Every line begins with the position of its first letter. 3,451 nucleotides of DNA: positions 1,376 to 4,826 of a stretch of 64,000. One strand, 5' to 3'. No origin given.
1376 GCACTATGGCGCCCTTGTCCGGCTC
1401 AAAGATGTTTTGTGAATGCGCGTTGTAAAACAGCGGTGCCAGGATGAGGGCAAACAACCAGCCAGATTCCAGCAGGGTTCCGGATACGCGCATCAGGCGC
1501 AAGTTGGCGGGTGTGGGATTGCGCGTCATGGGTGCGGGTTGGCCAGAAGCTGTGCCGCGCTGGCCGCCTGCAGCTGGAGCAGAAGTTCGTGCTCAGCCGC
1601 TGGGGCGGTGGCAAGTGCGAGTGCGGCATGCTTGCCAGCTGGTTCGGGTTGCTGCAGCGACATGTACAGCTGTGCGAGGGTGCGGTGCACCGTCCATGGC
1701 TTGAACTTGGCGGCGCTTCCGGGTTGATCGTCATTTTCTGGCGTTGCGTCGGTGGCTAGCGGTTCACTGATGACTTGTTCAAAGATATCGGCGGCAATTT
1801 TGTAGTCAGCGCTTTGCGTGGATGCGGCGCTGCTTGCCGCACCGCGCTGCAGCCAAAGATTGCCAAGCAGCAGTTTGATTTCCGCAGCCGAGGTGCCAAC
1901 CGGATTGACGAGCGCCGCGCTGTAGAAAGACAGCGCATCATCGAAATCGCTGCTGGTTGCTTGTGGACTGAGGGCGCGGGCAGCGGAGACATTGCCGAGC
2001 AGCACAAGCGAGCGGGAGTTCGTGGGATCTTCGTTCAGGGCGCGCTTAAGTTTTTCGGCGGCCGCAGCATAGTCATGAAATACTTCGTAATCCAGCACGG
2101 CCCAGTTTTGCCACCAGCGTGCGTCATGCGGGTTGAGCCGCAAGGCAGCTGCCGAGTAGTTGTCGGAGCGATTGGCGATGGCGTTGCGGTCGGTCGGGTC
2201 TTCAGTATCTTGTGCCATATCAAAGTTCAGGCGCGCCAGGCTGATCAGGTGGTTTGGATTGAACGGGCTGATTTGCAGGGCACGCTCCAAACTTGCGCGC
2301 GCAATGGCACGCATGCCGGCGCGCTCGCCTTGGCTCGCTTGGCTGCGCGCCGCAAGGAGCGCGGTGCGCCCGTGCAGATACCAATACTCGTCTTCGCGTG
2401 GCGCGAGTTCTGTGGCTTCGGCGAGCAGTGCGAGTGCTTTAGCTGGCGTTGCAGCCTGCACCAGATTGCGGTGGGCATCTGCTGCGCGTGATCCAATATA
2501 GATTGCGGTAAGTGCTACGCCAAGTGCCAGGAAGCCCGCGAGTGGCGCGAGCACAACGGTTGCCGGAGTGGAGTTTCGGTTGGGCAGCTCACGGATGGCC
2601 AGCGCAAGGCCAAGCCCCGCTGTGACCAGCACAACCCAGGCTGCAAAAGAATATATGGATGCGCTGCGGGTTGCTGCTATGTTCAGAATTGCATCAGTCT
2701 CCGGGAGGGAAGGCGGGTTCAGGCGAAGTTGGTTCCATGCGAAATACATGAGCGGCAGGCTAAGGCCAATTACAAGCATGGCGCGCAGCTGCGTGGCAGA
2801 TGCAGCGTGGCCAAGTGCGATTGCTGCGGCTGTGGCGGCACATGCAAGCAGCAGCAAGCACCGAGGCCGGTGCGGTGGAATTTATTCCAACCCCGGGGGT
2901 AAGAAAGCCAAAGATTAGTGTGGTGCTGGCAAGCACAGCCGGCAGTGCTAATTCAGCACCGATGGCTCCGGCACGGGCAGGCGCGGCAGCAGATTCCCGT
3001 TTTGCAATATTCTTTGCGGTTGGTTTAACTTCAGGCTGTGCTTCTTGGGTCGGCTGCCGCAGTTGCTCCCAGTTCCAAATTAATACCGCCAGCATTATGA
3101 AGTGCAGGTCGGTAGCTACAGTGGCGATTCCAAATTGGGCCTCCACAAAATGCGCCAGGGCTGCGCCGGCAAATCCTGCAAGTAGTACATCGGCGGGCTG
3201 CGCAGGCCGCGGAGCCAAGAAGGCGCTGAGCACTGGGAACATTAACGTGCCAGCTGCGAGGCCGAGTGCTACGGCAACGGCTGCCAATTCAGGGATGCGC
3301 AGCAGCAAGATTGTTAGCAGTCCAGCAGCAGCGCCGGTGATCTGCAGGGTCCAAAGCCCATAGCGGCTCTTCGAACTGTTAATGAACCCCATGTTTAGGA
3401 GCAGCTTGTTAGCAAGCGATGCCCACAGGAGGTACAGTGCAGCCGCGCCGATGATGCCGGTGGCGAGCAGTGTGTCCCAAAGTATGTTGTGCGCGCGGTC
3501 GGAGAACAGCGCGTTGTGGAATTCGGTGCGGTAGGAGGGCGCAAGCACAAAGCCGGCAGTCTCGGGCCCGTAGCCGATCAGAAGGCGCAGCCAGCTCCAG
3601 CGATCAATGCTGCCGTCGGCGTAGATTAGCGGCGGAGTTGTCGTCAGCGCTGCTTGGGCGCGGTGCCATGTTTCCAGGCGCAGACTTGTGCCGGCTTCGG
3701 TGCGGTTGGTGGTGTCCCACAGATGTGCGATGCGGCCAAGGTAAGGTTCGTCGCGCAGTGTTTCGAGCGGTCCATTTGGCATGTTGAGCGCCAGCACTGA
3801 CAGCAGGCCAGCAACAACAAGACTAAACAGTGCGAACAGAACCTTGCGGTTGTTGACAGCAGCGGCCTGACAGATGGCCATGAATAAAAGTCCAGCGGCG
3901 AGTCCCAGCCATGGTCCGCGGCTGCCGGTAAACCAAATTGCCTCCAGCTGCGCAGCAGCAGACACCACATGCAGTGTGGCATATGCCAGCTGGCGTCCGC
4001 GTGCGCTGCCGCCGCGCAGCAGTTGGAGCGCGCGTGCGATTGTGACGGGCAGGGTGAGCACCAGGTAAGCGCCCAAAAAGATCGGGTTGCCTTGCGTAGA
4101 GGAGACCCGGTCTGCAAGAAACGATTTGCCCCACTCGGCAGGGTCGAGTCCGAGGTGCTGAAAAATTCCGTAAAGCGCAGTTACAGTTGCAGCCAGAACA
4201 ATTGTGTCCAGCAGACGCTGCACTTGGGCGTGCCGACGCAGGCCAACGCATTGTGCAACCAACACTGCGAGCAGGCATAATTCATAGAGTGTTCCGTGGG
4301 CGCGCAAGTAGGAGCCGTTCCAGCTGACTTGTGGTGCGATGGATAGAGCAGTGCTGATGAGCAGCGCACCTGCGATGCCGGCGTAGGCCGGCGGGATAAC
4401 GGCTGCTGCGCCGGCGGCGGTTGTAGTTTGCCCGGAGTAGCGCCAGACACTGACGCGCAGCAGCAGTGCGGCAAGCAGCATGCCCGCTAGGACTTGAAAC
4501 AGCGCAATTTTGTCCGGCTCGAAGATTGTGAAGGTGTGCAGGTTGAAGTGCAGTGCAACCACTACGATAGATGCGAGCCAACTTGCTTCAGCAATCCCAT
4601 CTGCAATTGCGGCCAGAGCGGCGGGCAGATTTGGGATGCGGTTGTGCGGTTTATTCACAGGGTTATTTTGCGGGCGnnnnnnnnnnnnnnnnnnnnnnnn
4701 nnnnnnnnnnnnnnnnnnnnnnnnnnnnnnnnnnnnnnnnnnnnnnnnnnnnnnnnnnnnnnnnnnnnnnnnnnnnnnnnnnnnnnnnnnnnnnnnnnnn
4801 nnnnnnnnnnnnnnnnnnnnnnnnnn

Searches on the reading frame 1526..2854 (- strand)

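Call 9: search_protein_families(library=pfam, proteins=[window:1526-2854:-], max_evalue=0.0001)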
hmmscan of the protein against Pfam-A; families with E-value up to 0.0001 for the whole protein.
window:1526-2854:- (442 aa): 2 families
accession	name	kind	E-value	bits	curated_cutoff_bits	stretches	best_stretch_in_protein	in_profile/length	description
PF13428.12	TPR_14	-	2.1e-06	28.3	23.5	0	131-163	11-43/44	Tetratricopeptide repeat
PF13431.12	TPR_17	-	1.8e-05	25.1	24.4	0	270-291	3-24/34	Tetratricopeptide repeat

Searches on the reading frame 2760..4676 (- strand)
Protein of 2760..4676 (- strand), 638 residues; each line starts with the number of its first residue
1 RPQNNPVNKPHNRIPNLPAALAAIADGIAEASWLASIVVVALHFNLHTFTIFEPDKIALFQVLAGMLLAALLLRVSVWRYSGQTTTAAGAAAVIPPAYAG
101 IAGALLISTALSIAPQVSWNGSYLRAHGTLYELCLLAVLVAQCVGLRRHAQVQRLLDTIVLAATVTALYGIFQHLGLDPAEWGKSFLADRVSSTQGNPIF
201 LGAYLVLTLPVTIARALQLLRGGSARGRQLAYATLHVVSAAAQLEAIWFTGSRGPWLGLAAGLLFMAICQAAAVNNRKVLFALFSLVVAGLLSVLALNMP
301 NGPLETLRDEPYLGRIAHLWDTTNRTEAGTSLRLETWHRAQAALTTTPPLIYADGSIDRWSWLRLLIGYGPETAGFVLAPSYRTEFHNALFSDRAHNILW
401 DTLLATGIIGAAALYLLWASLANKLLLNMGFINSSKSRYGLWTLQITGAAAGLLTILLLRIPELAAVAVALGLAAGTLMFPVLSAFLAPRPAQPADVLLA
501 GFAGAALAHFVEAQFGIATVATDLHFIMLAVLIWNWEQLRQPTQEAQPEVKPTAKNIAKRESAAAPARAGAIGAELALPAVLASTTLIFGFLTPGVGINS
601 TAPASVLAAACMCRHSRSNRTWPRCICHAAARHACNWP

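Call 9: search_protein_families(library=pfam, proteins=[window:2760-4676:-], max_evalue=0.0001)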
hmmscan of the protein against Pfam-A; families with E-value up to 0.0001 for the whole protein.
window:2760-4676:- (638 aa): 1 family
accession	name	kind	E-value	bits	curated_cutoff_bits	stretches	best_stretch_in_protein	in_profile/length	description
PF04932.20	Wzy_C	-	5e-08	33.3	31.7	1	246-414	9-148/149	O-Antigen ligase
